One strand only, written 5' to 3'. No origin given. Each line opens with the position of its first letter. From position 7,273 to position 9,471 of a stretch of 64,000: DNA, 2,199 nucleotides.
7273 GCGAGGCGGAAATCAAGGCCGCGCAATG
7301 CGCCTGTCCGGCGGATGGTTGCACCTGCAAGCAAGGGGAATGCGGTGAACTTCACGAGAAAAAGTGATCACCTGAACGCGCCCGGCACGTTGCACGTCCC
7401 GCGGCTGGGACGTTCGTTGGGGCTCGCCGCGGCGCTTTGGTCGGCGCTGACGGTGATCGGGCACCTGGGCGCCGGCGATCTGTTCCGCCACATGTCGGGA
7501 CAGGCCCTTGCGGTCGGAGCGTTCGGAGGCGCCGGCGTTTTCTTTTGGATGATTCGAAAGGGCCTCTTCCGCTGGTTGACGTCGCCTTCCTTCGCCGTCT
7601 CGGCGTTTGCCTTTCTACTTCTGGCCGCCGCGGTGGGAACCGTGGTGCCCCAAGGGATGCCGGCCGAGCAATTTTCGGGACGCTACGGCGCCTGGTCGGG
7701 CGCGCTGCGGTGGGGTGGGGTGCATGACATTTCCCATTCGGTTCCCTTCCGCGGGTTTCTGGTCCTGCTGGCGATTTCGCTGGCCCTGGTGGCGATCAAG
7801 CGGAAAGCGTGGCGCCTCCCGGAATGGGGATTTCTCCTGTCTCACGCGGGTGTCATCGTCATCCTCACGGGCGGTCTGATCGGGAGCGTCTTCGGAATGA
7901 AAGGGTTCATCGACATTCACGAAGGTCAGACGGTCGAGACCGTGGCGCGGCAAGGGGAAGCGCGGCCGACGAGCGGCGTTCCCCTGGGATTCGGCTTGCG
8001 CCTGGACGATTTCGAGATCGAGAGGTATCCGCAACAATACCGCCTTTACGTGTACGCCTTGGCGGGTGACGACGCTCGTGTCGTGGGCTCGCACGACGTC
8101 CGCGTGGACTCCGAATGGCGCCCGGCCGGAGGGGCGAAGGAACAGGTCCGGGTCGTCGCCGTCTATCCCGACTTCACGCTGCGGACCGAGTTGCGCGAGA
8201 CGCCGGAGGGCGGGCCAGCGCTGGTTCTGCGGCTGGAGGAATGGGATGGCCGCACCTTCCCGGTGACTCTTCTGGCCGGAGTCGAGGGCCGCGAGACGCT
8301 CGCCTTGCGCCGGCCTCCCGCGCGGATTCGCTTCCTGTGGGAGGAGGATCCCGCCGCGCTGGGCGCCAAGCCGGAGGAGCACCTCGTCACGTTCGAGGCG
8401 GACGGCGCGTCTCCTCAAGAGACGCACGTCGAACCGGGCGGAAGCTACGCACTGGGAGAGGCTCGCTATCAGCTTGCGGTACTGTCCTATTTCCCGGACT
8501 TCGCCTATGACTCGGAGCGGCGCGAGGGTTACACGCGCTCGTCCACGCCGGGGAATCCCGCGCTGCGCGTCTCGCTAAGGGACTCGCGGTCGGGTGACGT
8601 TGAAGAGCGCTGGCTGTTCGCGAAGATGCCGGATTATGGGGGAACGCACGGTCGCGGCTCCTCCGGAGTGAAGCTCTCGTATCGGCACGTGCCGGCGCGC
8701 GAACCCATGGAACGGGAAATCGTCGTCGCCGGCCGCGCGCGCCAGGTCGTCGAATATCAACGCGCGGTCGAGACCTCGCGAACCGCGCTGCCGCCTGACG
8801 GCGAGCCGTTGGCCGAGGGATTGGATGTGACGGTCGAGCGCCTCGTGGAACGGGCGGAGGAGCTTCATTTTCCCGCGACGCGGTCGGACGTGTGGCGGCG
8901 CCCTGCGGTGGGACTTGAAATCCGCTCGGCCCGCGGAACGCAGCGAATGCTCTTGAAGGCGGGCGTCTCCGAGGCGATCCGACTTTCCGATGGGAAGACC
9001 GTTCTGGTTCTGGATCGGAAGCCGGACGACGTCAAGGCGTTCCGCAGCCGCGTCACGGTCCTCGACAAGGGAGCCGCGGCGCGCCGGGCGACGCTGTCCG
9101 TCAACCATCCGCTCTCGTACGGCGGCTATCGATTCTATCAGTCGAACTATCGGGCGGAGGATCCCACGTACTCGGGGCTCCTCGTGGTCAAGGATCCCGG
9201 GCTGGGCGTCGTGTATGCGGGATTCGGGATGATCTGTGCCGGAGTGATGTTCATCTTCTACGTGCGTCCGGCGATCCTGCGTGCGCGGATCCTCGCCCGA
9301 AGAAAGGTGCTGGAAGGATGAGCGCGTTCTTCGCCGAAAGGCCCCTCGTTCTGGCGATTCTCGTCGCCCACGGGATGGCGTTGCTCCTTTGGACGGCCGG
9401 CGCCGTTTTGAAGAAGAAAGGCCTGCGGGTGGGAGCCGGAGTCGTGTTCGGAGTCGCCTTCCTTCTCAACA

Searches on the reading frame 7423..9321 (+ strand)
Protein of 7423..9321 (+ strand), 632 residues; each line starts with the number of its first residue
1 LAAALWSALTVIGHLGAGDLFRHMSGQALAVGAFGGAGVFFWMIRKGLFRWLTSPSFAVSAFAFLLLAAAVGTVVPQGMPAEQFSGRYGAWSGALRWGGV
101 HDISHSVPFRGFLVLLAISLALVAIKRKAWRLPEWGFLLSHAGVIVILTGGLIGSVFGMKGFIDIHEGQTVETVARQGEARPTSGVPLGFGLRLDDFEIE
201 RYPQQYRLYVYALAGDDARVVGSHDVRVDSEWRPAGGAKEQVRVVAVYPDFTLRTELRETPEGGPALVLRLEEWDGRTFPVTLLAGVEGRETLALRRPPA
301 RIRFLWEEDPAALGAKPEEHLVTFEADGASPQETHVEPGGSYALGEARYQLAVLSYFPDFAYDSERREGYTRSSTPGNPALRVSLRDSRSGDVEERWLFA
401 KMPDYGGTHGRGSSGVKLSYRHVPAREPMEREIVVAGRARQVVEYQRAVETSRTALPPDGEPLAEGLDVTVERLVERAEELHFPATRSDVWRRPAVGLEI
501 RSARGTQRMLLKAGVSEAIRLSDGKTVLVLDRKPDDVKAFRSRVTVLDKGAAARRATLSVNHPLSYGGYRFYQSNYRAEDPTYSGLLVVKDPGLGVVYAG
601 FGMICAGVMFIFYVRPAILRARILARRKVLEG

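Call 50: search_protein_families(library=pfam, proteins=[window:7423-9321:+], max_evalue=0.001)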
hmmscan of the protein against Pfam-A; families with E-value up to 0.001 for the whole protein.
window:7423-9321:+ (632 aa): 1 family
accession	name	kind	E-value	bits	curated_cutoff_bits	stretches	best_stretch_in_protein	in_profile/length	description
PF05140.19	ResB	-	2.8e-37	129.1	24.6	3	131-205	148-224/486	ResB-like family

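Call 70: search_protein_families(library=ncbifam, proteins=[window:7423-9321:+], max_evalue=0.00001)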
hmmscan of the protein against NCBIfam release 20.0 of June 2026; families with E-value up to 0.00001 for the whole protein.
window:7423-9321:+ (632 aa): 0 families
